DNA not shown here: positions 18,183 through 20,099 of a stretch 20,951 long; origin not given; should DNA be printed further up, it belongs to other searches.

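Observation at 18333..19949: Radical SAM/SPASM enzyme fused to a degenerate nonulosonate-cytidylyltransferase-like domain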

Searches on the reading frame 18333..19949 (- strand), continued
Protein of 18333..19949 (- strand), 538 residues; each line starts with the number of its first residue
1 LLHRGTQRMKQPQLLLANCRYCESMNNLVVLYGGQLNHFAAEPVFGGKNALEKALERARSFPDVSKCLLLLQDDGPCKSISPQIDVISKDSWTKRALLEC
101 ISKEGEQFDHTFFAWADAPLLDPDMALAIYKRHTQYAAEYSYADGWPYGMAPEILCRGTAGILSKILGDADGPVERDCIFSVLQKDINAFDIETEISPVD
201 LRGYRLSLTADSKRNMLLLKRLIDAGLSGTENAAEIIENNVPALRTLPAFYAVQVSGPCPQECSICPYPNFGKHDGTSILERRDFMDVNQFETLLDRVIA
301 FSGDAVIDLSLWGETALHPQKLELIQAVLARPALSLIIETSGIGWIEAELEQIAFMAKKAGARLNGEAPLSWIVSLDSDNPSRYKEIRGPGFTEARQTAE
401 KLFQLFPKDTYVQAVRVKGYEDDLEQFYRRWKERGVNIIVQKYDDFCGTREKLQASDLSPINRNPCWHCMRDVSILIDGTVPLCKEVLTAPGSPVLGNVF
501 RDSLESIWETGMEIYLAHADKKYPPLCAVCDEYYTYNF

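Call 27: find_homologous_proteins(query=A1)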
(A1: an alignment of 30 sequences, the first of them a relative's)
Query A1 (30 sequences) (522 aa, profile of the alignment): 462 proteins with E <= 0.001 among 8000 candidates; the best 120 are listed.
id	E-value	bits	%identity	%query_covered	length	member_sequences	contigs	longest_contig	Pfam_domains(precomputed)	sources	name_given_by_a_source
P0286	1.8e-186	639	35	100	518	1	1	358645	PF13186.12,PF04055.28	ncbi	-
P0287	1.0e-179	617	32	100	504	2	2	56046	PF13186.12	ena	-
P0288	2.6e-177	609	33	100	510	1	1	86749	PF13186.12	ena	-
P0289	5.9e-177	607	32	100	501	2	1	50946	PF13186.12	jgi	-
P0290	2.2e-176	606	33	100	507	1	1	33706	PF13186.12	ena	-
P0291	1.5e-175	603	33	100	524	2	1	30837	PF13186.12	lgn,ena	-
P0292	4.5e-175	601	36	86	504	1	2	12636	PF13186.12,PF04055.28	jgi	-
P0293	7.6e-175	601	33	100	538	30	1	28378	PF04055.28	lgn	-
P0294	1.0e-174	600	35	100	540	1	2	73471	-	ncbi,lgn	-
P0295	3.7e-174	598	35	88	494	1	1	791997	PF13186.12,PF04055.28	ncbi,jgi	-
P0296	2.8e-173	595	34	87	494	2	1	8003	PF13186.12,PF04055.28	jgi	-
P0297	4.6e-172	591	31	100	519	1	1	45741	PF13186.12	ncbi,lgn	-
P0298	1.4e-171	590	31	100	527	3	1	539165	PF13186.12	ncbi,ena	-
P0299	1.5e-171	590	38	100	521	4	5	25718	PF13186.12,PF04055.28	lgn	-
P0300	2.9e-170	585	41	100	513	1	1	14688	PF13186.12,PF04055.28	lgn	-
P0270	7.5e-169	581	100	100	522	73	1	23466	-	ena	-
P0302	2.1e-168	579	46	100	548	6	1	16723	PF13186.12,PF04055.28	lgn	-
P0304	5.5e-166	571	42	100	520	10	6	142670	PF13186.12,PF04055.28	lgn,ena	-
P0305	8.0e-166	571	41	100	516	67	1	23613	PF13186.12,PF04055.28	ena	-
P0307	2.7e-165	569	46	100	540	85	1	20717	PF13186.12,PF04055.28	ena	-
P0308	3.2e-165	569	44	100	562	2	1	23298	PF13186.12,PF04055.28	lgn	-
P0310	5.5e-165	568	45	100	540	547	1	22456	PF13186.12,PF04055.28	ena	-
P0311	8.6e-165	567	40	100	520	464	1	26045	PF13186.12,PF04055.28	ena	-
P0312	1.6e-164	566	39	100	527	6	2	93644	PF13186.12,PF04055.28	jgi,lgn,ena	jgi:spiro-SPASM protein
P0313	2.8e-164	566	45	100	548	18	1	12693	PF13186.12,PF04055.28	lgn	-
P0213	3.0e-164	566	43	100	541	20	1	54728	PF13186.12,PF04055.28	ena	-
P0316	1.4e-163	563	44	100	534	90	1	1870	PF04055.28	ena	-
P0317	1.5e-163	563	42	100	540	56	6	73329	PF13186.12,PF04055.28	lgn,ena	-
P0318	1.7e-163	563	46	100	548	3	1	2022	PF04055.28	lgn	-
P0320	3.3e-163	562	36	89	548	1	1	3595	PF04055.28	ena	-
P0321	3.4e-163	562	34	100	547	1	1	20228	PF04055.28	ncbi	-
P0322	3.4e-163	562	34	88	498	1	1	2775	PF13186.12,PF04055.28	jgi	jgi:spiro-SPASM protein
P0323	3.8e-163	562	42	100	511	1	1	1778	PF13186.12,PF04055.28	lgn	-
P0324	4.6e-163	562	41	100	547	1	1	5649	PF04055.28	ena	-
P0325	5.6e-163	561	42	100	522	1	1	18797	PF13186.12,PF04055.28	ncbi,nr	ncbi:MAG: spiro-SPASM protein [Treponema sp.]|nr:spiro-SPASM protein [Candidatus Treponema equifaeca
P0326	5.6e-163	561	43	100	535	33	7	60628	PF04055.28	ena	-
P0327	5.7e-163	561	39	100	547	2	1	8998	PF13186.12,PF04055.28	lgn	-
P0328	1.5e-162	560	41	100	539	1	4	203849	PF13186.12,PF04055.28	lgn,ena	-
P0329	1.8e-162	560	41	100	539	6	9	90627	PF13186.12,PF04055.28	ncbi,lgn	-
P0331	3.6e-162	559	42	100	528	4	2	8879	PF04055.28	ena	-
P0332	3.9e-162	559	39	100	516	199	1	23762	PF13186.12,PF04055.28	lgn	-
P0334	5.4e-162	558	40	100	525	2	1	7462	PF13186.12,PF04055.28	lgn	-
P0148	6.9e-162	558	39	100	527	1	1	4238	PF13186.12,PF04055.28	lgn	-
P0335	1.1e-161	557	41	100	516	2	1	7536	PF13186.12,PF04055.28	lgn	-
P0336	1.2e-161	557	41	100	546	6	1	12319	PF13186.12,PF04055.28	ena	-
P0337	1.3e-161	557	42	100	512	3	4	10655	PF13186.12,PF04055.28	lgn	-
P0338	1.4e-161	557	44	100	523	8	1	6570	PF13186.12,PF04055.28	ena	-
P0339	1.5e-161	557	44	100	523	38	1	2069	PF13186.12,PF04055.28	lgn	-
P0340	2.9e-161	556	41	100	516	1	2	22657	PF13186.12,PF04055.28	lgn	-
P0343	4.4e-161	555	41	100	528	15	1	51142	PF13186.12,PF04055.28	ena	-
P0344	4.5e-161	555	41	100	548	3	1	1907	PF04055.28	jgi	jgi:spiro-SPASM protein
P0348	6.9e-161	555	40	100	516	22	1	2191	PF13186.12,PF04055.28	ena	-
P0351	2.8e-160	552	42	100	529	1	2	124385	PF04055.28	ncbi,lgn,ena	-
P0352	3.6e-160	552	44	100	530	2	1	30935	PF13186.12,PF04055.28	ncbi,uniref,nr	ncbi:spiro-SPASM protein [Treponema zioleckii]|uniref:spiro-SPASM protein n=1 Tax=Treponema ziolecki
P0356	5.3e-160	552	41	100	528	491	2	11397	PF13186.12,PF04055.28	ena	-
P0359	9.7e-160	551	40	100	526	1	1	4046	PF13186.12,PF04055.28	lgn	-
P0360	9.8e-160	551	41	100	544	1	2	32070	PF04055.28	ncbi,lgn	ncbi:MAG: spiro-SPASM protein [Treponema sp.]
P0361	9.9e-160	551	34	84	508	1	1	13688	PF13186.12,PF04055.28,PF12804.14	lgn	-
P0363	1.2e-159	550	40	100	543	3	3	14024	PF13186.12,PF04055.28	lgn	-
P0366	1.6e-159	550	39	100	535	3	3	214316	PF13186.12,PF04055.28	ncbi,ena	-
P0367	2.1e-159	550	43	100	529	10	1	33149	PF04055.28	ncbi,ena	-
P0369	2.8e-159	549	39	100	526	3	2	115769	PF13186.12,PF04055.28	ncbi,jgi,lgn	jgi:spiro-SPASM protein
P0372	4.6e-159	548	44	100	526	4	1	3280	PF13186.12,PF04055.28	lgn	-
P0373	7.6e-159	548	42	100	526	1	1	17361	PF13186.12,PF04055.28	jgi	jgi:spiro-SPASM protein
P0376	1.0e-158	547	41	100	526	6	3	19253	PF13186.12,PF04055.28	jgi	jgi:spiro-SPASM protein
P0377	1.2e-158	547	42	100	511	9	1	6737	PF13186.12,PF04055.28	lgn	-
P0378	1.3e-158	547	41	100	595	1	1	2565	PF13186.12,PF04055.28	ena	-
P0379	2.0e-158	546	31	100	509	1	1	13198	PF04055.28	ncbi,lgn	-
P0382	3.1e-158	546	41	100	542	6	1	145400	PF13186.12,PF04055.28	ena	-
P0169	3.4e-158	546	40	100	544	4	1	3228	PF13186.12,PF04055.28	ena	-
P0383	3.5e-158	546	40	100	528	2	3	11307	PF13186.12,PF04055.28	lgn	-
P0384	4.0e-158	545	42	100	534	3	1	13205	PF13186.12,PF04055.28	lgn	-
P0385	5.0e-158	545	47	100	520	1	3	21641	PF13186.12,PF04055.28,PF12804.14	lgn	-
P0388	7.4e-158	545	40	100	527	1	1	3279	PF13186.12,PF04055.28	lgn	-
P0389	1.3e-157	544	40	100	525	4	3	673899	PF13186.12,PF04055.28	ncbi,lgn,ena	-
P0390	1.3e-157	544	43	100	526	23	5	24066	PF13186.12,PF04055.28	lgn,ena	-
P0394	3.1e-157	542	47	100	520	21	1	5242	PF04055.28,PF12804.14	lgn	-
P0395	4.2e-157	542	43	100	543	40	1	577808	-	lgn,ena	-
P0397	4.5e-157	542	38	99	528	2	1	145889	PF13186.12,PF04055.28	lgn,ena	-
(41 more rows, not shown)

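Call 29: find_encoding_contigs(protein=P0298, flank=8000, max_places=2)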
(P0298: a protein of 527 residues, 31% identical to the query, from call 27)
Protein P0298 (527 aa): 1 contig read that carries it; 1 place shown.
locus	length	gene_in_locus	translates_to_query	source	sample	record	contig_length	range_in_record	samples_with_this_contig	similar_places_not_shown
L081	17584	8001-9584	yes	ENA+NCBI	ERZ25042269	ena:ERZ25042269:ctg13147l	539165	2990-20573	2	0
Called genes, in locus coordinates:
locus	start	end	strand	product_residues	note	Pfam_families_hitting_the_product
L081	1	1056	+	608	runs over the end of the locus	PF05036:SPOR (weak)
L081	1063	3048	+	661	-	PF22745:Nlig-Ia, PF01653:DNA_ligase_aden, PF03120:OB_DNA_ligase, PF12826:HHH_2 (weak), PF14520:HHH_5 (weak), PF00533:BRCT, PF12738:PTCB-BRCT (weak)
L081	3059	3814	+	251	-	PF05711:TylF, PF13578:Methyltransf_24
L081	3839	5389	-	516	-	PF08308:PEGA, PF13860:FlgD_ig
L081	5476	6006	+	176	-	-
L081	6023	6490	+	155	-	PF02643:DUF192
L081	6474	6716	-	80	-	PF02609:Exonuc_VII_S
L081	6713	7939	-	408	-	PF13742:tRNA_anti_2, PF01336:tRNA_anti-codon, PF02601:Exonuc_VII_L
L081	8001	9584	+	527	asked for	PF13186:SPASM (weak)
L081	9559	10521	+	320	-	-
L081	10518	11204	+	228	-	PF02348:CTP_transf_3, PF12804:NTP_transf_3 (weak)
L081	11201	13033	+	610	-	PF02353:CMAS (weak), PF13489:Methyltransf_23, PF08241:Methyltransf_11, PF08242:Methyltransf_12, PF13649:Methyltransf_25, PF13847:Methyltransf_31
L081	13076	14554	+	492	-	PF01071:GARS_A, PF02655:ATP-grasp_3 (weak), PF02786:CPSase_L_D2 (weak), PF13535:ATP-grasp_4, PF18603:LAL_C2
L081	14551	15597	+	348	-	PF01520:Amidase_3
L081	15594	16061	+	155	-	PF10646:Germane (weak)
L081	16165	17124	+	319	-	PF04620:FlaA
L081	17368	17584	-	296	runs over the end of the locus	-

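Call 30: find_encoding_contigs(protein=P0395, flank=8000, max_places=2)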
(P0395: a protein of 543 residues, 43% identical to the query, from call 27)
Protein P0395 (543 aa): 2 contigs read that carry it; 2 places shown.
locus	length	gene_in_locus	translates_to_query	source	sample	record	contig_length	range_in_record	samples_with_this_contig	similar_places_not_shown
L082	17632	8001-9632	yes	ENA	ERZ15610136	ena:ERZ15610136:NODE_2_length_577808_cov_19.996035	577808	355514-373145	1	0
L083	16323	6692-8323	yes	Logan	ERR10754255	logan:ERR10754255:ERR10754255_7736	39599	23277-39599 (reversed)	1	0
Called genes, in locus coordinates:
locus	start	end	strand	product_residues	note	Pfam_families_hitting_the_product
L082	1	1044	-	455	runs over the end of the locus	PF21033:RMD1-3 (faint), PF22860:DUF7017 (faint), PF13432:TPR_16 (weak), PF14559:TPR_19, PF13181:TPR_8 (weak), PF13431:TPR_17 (weak), PF14559:TPR_19 (weak), PF04471:Mrr_cat (weak), +8 more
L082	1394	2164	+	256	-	PF12895:ANAPC3 (faint), PF13428:TPR_14 (faint), PF13432:TPR_16 (faint), PF14559:TPR_19 (faint), PF13424:TPR_12 (faint), PF00515:TPR_1, PF07719:TPR_2 (weak), PF13181:TPR_8 (weak), +3 more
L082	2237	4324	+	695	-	PF12895:ANAPC3 (weak), PF23914:TPR_CcmH_CycH (weak), PF13414:TPR_11 (weak), PF13424:TPR_12 (weak), PF25062:ARM_TT21_N, PF00515:TPR_1, PF23914:TPR_CcmH_CycH, PF14559:TPR_19, +16 more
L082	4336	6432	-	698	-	PF02518:HATPase_c (weak), PF13589:HATPase_c_3, PF01119:DNA_mis_repair, PF08676:MutL_C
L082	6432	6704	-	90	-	PF02609:Exonuc_VII_S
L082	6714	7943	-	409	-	PF13742:tRNA_anti_2, PF01336:tRNA_anti-codon, PF02601:Exonuc_VII_L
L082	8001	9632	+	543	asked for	-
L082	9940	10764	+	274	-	PF13102:Phage_int_SAM_5, PF14659:Phage_int_SAM_3 (faint), PF00589:Phage_integrase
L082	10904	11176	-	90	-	-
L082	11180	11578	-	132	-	-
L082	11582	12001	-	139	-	-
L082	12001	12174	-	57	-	-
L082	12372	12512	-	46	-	-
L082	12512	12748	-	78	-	-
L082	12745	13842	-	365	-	PF00078:RVT_1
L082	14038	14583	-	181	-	-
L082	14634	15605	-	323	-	-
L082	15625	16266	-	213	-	-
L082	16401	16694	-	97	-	PF21716:dnstrm_HI1420, PF01381:HTH_3 (weak)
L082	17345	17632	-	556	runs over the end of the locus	-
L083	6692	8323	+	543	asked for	-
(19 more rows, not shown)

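Call 36: search_solved_structures(query=A2, max_evalue=1, show_alignments=3)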
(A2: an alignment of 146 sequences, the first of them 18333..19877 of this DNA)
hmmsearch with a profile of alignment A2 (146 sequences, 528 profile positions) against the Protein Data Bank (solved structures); distinct sequences matched with E-value up to 1: 6.
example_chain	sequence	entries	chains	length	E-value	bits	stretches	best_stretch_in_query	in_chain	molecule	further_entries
4m7t_A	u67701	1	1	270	1.9e-11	46.7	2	239-343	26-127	BtrN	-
4m7s_A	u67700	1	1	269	2.8e-11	46.1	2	241-343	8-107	BtrN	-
6oew_A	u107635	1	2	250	0.00043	22.4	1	29-235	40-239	Cytidylyltransferase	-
9uaq_A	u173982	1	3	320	0.13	14.2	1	310-415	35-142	H3-PrAC-5350A,2-dehydro-3-deoxyphosphogluconate aldolase/4-hydroxy-2-oxoglutarate aldolase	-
9ucl_A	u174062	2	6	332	0.14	14.1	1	310-415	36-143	H3-PrAC-5350A,2-dehydro-3-deoxyphosphogluconate aldolase/4-hydroxy-2-oxoglutarate aldolase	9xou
8r20_A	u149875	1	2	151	0.65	11.9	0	447-475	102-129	Hydroxylase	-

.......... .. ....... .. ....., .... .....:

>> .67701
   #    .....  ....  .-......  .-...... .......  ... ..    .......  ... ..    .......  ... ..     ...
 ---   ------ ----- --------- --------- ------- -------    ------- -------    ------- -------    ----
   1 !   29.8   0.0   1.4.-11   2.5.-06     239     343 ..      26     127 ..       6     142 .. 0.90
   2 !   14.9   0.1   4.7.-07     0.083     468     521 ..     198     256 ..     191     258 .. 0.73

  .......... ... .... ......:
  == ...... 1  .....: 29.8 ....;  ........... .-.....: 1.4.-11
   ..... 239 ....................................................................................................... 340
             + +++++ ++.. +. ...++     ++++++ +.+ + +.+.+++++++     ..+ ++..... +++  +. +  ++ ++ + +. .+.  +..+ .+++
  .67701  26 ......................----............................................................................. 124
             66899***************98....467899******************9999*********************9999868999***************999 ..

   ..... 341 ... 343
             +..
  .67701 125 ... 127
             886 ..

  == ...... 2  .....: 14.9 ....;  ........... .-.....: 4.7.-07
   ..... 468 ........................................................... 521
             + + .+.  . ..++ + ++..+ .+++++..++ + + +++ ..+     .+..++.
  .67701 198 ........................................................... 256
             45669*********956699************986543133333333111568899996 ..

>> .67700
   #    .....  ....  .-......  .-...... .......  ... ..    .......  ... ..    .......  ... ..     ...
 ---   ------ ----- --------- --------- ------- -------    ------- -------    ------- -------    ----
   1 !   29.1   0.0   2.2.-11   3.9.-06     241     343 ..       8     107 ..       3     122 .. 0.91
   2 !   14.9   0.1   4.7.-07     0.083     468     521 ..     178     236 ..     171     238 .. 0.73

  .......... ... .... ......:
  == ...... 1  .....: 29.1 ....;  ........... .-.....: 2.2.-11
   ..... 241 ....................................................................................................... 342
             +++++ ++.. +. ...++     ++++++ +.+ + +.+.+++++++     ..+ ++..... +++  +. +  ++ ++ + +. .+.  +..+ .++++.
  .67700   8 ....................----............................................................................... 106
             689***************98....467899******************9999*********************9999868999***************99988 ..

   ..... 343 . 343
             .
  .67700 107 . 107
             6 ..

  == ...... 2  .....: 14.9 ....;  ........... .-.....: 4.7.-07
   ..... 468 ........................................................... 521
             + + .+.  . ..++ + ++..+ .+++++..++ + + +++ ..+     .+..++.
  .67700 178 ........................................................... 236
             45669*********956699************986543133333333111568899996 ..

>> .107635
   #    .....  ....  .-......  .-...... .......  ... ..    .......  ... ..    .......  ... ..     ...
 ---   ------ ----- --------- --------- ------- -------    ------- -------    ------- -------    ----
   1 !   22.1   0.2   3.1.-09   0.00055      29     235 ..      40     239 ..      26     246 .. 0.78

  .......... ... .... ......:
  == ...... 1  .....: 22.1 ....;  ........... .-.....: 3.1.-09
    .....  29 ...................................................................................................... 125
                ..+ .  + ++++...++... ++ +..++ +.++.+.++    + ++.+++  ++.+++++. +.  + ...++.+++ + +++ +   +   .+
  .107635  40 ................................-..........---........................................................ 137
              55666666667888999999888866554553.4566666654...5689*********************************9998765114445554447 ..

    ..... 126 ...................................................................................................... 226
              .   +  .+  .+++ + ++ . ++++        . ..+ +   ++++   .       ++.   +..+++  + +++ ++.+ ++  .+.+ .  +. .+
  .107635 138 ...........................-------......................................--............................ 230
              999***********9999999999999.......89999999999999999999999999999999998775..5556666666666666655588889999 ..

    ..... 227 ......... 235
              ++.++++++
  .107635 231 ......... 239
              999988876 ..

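Call 48: predict_structure(alignment_id=A2)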
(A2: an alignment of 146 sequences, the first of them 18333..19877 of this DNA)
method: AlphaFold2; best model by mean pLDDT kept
length: 514 residues; sequences in the alignment: 146
mean_pLDDT: 93.9   pTM: 0.92
mean pLDDT of the five models: 93.9, 93.4, 93.3, 93.0, 92.8
residues with pLDDT >= 90: 441; 70-90: 57; 50-70: 12; < 50: 4
segments of 3 or more residues with pLDDT < 50: 511-514
pLDDT, mean of each block of 10 residues (from residue 1): 96 94 95 97 92 76 95 98 98 98 98 98 96 98 93 95 96 92 95 98 96 95 97 96 92 95 98 98 95 98 98 98 98 96 96 97 97 98 97 94 97 93 88 74 91 96 79 97 96 91 76 35
secondary structure, 60 per line:
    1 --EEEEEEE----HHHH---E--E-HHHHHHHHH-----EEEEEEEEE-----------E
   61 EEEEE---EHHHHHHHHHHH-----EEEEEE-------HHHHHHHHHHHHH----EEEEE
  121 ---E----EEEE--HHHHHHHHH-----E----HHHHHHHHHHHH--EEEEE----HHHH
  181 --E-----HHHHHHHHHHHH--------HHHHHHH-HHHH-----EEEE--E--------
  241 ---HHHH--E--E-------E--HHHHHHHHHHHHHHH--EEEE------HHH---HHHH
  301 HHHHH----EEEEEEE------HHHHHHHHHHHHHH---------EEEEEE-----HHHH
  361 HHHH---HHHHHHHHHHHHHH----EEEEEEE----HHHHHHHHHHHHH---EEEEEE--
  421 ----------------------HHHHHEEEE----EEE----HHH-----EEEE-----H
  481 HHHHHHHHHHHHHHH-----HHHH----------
elements in order: E3-9 H14-17 H26-34 E40-48 E60-65 H70-80 E86-91 H99-111 E116-120 E129-132 H135-143 H154-165 E168-172 H177-180 H189-200 H209-215 H217-220 E226-229 H244-247 H264-278 E281-284 H297-305 E310-316 H323-336 E346-351 H357-364 H368-381 E386-392 H397-409 E413-418 H443-447 E448-451 E456-458 E471-474 H480-495 H501-504
